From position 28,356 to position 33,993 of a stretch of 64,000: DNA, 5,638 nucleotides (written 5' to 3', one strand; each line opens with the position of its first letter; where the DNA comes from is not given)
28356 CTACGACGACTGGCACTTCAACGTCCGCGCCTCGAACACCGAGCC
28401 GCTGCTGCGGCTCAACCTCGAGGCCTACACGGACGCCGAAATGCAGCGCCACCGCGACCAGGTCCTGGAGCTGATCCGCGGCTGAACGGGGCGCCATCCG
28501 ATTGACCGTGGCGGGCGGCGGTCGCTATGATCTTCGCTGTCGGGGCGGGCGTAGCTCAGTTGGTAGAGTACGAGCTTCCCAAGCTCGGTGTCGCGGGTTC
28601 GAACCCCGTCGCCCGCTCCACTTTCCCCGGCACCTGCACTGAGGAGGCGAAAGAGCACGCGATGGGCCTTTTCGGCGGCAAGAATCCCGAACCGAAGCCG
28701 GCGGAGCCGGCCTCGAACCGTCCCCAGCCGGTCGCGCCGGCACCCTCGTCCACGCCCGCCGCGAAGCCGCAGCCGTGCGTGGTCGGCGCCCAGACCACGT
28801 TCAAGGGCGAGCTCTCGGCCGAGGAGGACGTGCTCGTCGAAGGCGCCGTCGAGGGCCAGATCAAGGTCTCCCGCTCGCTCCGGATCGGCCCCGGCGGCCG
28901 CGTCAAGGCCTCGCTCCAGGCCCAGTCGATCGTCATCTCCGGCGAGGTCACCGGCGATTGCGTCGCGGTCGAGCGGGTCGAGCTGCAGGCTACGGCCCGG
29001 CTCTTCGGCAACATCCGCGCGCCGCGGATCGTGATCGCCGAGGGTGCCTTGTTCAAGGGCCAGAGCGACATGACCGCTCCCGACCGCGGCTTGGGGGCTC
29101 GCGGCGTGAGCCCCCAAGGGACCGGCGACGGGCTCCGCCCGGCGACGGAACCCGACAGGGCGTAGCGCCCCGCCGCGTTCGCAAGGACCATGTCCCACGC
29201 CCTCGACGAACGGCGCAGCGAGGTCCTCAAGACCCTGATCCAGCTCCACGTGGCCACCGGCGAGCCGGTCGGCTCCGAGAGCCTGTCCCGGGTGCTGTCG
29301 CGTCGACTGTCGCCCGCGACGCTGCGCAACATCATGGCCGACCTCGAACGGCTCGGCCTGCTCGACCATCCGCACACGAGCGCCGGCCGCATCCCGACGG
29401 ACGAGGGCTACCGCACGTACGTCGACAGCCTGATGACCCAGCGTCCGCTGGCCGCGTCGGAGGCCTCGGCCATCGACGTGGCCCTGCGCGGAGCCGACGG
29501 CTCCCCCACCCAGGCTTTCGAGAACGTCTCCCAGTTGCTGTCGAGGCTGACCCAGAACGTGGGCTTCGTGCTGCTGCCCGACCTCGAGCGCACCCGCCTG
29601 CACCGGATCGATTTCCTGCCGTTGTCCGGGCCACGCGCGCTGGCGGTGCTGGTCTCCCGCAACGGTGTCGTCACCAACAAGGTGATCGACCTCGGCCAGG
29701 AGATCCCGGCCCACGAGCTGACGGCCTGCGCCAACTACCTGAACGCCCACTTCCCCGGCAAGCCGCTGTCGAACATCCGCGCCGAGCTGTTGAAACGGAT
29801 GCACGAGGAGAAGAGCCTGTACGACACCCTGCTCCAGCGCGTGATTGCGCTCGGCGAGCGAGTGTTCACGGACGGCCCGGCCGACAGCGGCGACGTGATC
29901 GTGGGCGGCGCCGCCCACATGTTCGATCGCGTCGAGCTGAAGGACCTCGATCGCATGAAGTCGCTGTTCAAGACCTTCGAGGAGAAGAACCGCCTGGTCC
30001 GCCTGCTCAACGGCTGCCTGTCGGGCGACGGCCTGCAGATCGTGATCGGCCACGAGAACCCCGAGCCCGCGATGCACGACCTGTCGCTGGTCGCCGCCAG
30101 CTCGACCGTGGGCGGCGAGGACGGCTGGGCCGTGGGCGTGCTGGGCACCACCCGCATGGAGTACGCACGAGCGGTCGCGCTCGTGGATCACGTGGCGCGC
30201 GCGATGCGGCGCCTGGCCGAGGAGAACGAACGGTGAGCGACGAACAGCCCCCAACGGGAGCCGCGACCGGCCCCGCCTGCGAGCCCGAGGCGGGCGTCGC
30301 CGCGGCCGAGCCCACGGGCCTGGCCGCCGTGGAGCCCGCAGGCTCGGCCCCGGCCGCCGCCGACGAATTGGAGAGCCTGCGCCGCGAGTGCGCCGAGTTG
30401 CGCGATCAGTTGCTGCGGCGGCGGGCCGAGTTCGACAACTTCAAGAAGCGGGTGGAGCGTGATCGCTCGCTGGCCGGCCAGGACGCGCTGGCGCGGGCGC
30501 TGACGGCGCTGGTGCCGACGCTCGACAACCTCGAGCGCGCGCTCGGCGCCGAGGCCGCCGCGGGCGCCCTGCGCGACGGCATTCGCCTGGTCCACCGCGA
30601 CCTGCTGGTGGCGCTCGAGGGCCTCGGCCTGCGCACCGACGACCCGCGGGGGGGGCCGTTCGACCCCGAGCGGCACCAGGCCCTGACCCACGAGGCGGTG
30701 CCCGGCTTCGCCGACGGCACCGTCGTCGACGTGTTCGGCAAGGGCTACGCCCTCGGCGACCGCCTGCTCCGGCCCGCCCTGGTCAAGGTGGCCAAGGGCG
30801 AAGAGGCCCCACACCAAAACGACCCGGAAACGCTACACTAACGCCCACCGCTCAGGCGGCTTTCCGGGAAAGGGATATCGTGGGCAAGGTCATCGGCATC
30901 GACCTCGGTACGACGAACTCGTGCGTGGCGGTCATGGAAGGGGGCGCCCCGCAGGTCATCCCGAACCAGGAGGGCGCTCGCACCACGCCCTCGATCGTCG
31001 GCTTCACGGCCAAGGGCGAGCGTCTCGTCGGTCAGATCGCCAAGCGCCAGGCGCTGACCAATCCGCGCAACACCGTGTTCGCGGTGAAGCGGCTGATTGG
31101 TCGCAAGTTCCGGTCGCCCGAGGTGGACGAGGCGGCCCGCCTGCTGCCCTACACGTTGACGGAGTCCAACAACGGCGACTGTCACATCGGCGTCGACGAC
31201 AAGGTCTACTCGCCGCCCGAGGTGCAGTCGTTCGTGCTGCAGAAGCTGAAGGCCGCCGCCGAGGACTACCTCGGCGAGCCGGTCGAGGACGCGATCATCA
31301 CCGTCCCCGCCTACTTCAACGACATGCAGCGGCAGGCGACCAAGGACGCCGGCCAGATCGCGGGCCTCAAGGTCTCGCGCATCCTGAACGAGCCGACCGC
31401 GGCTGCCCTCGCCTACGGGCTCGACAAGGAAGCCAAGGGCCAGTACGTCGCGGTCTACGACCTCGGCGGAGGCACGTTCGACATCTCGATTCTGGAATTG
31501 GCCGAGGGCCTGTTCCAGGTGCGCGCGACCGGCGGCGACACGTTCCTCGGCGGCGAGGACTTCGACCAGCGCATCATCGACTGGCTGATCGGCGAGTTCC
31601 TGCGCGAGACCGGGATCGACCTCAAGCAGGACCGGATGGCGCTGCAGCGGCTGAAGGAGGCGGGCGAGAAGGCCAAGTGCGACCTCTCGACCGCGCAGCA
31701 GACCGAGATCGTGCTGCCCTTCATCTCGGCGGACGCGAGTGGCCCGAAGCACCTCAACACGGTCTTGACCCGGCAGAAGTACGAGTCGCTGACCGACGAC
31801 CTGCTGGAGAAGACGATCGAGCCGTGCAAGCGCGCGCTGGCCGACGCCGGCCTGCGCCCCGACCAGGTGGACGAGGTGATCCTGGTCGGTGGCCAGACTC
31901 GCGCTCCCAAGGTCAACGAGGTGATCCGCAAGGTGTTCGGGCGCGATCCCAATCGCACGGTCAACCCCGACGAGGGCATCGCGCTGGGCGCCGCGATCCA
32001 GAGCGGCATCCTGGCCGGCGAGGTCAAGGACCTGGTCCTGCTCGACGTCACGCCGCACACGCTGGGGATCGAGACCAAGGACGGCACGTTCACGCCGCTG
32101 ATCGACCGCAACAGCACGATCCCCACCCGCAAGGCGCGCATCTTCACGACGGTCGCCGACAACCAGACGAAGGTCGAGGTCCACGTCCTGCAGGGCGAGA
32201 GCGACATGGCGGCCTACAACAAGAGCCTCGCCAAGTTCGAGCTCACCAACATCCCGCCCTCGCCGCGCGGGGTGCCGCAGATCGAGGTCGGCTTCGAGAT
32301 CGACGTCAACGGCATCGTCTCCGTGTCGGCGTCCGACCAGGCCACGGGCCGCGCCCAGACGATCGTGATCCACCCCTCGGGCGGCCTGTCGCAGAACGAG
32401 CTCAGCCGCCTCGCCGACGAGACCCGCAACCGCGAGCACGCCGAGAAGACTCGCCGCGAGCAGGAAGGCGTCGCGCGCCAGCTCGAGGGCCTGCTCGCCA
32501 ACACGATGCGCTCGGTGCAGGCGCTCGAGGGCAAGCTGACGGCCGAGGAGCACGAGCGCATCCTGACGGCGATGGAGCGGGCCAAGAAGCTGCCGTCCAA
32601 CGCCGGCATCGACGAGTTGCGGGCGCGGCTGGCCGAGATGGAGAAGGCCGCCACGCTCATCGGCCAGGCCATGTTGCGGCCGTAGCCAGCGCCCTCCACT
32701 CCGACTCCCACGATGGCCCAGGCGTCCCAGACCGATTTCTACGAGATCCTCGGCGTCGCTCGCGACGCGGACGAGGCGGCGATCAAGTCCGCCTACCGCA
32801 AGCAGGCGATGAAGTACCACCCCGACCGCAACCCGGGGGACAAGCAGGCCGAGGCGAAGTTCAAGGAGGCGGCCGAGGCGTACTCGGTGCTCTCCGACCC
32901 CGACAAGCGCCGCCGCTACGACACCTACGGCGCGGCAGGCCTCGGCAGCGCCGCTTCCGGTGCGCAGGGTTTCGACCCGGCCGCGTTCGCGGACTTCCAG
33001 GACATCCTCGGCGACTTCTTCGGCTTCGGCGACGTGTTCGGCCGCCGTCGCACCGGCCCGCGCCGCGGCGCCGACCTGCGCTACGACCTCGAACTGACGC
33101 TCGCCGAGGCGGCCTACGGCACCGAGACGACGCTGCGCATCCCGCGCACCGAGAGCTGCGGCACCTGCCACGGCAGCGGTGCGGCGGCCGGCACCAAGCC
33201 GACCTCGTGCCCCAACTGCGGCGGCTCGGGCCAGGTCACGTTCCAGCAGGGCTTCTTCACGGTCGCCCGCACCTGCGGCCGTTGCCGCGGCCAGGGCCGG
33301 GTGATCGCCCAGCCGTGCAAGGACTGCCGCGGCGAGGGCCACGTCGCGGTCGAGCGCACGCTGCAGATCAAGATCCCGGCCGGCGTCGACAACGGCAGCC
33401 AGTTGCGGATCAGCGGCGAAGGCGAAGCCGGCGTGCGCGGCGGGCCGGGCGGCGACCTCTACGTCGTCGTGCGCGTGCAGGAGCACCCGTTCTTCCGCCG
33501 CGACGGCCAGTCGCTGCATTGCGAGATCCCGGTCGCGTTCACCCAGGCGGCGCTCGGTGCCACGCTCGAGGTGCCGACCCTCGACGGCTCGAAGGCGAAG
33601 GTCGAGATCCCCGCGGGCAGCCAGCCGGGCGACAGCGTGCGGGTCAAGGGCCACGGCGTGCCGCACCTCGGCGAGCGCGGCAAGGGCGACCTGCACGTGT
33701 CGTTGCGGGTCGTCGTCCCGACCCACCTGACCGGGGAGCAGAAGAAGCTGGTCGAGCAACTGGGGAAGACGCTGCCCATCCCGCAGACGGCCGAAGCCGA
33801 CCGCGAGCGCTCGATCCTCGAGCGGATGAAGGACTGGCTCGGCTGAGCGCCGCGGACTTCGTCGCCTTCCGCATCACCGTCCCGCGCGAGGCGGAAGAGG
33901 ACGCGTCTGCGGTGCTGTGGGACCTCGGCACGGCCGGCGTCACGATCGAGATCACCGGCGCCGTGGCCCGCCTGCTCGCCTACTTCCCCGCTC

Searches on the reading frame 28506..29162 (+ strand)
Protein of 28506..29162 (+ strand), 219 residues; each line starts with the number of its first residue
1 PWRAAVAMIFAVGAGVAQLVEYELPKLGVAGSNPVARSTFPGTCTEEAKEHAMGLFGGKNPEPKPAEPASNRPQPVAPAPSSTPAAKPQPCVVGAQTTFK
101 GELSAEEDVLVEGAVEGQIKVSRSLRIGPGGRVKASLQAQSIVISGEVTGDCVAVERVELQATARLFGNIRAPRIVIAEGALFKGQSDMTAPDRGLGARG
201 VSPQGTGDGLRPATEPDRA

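Call 19: search_protein_families(library=pfam, proteins=[window:28506-29162:+], max_evalue=0.0001)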
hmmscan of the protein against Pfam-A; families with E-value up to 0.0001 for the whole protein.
window:28506-29162:+ (219 aa): 1 family
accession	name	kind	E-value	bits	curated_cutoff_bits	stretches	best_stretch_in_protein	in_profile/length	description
PF04519.19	Bactofilin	-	8.2e-27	93.8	27.9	1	92-187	2-97/98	Polymer-forming cytoskeletal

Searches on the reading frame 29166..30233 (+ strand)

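Call 19: search_protein_families(library=pfam, proteins=[window:29166-30233:+], max_evalue=0.0001)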
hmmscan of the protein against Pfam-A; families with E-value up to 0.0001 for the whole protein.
window:29166-30233:+ (356 aa): 2 families
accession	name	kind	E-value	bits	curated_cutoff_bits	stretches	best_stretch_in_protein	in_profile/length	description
PF01628.27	HrcA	-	1e-55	189.5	22.2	1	117-337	3-215/215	HrcA protein C terminal domain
PF03444.21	HrcA_DNA-bdg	-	2.7e-06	27.4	21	1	15-84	4-72/79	Winged helix-turn-helix transcription repressor, HrcA DNA-binding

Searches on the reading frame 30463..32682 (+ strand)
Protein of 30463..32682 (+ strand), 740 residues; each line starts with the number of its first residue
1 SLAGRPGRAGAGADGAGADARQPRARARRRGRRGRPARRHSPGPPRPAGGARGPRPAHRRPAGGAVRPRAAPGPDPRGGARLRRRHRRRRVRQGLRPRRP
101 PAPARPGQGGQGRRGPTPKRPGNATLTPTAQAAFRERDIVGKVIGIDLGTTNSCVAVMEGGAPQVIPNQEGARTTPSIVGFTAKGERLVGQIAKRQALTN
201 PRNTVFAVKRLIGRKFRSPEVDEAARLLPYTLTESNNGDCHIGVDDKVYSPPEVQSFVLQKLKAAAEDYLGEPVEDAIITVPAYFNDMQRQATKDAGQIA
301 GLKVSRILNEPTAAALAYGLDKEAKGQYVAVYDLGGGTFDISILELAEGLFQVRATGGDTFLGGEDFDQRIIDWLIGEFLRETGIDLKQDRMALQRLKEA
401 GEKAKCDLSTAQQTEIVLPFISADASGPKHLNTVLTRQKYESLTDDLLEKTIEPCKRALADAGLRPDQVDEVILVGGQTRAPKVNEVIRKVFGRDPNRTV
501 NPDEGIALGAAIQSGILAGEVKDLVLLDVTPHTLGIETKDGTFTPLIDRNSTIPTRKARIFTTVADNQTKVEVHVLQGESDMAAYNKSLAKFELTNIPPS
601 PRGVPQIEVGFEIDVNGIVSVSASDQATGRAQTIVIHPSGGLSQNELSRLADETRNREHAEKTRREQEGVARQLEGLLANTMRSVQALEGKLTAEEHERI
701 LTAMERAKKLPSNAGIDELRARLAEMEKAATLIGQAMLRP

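Call 19: search_protein_families(library=pfam, proteins=[window:30463-32682:+], max_evalue=0.0001)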
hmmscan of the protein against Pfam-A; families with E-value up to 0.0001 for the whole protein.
window:30463-32682:+ (740 aa): 2 families
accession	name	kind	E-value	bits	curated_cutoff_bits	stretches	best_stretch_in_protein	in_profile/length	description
PF00012.26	HSP70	-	1.8e-237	789.8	20.6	1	143-737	1-597/599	Hsp70 protein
PF06723.19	MreB_Mbl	-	7.2e-12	45.2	27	1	275-510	94-315/327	MreB/Mbl protein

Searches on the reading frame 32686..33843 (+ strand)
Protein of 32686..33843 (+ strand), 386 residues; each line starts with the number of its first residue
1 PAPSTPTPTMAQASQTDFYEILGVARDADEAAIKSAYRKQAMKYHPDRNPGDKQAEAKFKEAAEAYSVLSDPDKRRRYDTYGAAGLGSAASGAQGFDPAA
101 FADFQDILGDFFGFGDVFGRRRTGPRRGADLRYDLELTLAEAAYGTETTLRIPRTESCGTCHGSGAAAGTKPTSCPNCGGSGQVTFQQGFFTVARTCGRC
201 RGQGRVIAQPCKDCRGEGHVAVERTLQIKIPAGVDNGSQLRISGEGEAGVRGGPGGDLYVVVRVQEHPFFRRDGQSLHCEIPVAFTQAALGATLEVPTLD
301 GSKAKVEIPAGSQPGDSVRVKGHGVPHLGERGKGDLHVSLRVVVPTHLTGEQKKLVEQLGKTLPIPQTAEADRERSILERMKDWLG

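Call 19: search_protein_families(library=pfam, proteins=[window:32686-33843:+], max_evalue=0.0001)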
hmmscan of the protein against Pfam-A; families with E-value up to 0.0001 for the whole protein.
window:32686-33843:+ (386 aa): 3 families
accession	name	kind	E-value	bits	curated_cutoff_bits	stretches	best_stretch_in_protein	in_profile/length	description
PF01556.23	DnaJ_C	-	3.8e-50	170.3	26.6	1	131-345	1-152/152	DnaJ C terminal domain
PF00226.36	DnaJ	-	7.2e-28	96.9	27.8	1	17-79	1-63/63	DnaJ domain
PF00684.25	DnaJ_CXXCXGXG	-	7.8e-15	55.3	32.7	1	158-218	1-65/65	DnaJ central domain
